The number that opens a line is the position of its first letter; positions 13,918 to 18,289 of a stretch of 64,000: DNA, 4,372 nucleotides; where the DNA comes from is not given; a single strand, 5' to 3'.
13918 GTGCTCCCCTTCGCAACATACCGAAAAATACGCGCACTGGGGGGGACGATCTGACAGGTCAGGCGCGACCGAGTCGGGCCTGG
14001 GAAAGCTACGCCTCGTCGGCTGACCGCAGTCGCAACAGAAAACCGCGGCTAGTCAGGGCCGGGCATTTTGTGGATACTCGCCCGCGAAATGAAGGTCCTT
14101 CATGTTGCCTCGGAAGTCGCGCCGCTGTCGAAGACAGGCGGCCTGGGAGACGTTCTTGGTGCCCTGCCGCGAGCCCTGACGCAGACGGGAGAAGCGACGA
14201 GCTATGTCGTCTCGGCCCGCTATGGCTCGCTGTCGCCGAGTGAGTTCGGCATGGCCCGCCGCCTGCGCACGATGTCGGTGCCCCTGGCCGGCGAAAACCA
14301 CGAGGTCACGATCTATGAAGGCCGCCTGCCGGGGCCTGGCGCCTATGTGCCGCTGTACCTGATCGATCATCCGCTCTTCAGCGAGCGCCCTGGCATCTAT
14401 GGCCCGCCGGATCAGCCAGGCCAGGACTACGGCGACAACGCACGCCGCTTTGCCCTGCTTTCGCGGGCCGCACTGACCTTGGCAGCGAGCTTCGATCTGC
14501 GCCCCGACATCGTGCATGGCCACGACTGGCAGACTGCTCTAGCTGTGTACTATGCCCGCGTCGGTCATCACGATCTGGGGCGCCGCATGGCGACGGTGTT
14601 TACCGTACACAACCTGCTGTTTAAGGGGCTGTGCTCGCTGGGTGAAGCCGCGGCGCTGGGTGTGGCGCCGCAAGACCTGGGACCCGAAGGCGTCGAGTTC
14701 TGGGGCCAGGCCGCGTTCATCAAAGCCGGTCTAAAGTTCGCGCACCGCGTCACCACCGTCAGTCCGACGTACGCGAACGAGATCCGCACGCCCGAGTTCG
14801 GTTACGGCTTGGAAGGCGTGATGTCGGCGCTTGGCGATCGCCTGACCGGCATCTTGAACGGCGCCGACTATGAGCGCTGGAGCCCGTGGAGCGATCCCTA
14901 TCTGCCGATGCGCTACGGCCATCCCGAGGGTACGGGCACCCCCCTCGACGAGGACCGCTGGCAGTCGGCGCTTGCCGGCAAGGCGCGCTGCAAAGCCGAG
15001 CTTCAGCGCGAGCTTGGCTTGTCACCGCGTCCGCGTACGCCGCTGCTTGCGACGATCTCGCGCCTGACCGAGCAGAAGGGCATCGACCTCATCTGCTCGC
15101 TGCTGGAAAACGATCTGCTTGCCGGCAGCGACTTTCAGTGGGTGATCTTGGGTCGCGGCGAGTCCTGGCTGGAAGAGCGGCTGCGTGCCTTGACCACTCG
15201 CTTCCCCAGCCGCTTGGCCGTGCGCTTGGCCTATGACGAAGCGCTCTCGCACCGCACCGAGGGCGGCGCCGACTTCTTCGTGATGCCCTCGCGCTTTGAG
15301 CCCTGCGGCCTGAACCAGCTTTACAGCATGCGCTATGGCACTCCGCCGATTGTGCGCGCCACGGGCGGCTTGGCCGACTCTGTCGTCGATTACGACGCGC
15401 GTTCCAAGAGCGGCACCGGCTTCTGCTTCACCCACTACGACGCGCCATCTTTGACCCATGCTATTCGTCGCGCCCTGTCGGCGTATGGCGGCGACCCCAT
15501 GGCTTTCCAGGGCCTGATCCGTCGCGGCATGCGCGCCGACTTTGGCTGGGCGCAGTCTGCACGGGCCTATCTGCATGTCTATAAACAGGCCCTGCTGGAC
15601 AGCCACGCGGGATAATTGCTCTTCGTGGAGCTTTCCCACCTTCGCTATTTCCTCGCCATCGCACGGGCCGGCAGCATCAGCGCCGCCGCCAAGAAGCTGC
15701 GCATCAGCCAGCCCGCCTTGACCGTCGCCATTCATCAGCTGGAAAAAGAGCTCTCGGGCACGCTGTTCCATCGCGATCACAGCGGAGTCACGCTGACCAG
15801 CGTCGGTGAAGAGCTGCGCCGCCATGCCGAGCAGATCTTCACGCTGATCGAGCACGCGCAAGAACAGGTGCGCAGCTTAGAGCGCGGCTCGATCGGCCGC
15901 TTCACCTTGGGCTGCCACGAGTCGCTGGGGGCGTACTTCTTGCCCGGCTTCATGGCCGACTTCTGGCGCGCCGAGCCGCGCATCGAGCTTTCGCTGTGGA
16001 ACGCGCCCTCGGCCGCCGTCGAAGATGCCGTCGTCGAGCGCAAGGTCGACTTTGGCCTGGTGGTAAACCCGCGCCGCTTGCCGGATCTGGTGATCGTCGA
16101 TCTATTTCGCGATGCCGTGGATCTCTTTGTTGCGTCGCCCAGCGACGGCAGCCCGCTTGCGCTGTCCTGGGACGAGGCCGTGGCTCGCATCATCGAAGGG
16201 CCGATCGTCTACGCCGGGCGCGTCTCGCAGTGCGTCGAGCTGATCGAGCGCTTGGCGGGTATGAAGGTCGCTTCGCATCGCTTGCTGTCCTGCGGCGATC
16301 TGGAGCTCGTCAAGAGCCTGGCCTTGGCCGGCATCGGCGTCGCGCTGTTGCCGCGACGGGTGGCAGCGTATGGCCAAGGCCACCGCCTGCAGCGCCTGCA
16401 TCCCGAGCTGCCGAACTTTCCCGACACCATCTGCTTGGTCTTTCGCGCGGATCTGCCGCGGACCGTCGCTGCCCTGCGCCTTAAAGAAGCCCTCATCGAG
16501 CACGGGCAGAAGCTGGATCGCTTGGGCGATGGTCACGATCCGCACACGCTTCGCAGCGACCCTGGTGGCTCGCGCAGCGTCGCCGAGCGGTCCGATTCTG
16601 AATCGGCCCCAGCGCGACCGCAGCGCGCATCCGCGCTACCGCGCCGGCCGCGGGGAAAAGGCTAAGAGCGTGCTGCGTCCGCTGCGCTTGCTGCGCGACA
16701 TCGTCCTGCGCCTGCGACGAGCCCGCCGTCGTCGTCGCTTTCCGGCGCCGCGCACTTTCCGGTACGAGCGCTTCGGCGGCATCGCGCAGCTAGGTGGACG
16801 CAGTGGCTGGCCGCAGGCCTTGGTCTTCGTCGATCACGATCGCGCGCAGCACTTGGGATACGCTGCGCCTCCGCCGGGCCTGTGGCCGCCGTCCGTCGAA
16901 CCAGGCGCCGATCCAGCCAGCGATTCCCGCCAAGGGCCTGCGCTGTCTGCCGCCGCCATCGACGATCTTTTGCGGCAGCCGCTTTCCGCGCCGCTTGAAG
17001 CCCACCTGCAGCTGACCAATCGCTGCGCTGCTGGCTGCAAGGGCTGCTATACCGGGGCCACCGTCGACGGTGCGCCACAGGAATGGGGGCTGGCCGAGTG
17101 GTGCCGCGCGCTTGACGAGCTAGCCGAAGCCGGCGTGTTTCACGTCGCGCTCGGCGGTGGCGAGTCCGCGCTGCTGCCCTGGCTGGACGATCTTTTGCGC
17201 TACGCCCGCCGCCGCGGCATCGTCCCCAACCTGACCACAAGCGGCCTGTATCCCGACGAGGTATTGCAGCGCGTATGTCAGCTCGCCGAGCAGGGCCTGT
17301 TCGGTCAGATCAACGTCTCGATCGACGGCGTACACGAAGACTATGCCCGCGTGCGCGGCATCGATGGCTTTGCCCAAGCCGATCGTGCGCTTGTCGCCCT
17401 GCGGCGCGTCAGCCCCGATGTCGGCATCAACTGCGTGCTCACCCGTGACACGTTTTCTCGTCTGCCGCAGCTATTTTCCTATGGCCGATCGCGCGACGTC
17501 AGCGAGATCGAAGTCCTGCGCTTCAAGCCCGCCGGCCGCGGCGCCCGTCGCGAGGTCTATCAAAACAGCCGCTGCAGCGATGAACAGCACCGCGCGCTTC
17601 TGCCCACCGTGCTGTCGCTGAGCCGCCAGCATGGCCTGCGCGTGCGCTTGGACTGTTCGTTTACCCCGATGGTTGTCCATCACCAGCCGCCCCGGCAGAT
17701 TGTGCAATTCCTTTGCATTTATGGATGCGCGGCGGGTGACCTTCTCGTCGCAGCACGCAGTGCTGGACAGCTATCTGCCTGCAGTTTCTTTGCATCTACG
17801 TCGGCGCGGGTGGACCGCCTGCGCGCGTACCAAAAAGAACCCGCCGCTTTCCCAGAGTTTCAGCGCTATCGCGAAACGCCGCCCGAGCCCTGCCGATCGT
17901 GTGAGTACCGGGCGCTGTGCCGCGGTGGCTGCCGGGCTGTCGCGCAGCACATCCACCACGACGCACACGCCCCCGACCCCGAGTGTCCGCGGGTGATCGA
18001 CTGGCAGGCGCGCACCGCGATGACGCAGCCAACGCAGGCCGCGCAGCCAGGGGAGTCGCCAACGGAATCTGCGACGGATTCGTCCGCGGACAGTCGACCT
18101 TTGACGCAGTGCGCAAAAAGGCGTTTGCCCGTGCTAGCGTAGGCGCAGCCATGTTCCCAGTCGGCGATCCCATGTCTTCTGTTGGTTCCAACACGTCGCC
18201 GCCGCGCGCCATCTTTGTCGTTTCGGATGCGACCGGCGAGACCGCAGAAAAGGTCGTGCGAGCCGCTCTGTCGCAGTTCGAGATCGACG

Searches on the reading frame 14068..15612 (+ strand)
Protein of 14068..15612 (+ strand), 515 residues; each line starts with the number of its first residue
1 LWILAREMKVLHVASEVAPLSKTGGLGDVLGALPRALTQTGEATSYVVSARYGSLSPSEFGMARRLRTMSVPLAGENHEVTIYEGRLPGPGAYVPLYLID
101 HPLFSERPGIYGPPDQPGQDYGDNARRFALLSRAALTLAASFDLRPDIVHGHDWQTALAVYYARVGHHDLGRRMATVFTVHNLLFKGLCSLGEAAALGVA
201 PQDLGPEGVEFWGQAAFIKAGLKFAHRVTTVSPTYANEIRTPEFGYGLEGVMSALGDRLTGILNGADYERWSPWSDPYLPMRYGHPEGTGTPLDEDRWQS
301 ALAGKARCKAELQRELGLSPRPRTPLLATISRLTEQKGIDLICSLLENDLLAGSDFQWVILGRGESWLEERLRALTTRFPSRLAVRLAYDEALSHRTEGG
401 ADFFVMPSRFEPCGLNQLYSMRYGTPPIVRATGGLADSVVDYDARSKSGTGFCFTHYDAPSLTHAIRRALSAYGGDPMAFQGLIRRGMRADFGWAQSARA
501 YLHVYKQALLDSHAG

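Call 68: search_protein_families(library=pfam, proteins=[window:14068-15612:+], max_evalue=0.00001)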
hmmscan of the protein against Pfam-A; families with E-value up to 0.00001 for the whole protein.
window:14068-15612:+ (515 aa): 5 families
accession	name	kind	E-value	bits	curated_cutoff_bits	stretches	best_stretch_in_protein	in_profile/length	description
PF08323.17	Glyco_transf_5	-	1.6e-67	228.1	22.7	1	9-253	1-238/239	Starch synthase catalytic domain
PF00534.26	Glycos_transf_1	-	6.2e-14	52.3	26.4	1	323-471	14-157/172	Glycosyl transferases group 1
PF13439.12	Glyco_transf_4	-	1.7e-12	48.1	28.5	1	61-241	3-150/170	Glycosyltransferase Family 4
PF13692.12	Glyco_trans_1_4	-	1.4e-10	42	27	1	325-471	2-141/142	Glycosyl transferases group 1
PF13579.12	Glyco_trans_4_4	-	1.4e-08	35.7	29.7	1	61-241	2-144/158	Glycosyl transferase 4-like domain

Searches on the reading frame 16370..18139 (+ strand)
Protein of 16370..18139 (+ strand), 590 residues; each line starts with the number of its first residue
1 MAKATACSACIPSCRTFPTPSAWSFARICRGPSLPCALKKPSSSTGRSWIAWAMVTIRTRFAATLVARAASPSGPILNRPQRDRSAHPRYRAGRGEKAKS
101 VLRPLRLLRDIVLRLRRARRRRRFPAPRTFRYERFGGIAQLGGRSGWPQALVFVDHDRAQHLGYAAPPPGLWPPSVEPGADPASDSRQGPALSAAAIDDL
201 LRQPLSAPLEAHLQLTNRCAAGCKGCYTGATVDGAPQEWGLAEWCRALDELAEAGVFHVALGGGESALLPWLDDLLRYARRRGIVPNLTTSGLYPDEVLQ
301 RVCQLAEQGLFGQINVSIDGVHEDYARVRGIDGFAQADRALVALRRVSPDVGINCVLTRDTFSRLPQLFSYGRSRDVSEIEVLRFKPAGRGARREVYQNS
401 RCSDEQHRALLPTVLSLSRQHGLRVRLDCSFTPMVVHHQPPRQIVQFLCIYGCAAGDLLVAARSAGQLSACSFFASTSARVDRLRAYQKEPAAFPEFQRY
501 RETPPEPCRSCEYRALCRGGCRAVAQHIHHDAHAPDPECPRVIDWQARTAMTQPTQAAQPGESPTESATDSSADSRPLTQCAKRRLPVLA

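Call 68: search_protein_families(library=pfam, proteins=[window:16370-18139:+], max_evalue=0.00001)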
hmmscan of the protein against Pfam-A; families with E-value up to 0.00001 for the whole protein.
window:16370-18139:+ (590 aa): 1 family
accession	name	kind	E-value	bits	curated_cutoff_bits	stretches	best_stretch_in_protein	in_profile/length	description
PF04055.27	Radical_SAM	-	8e-15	55.8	29.5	1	214-359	2-152/166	Radical SAM superfamily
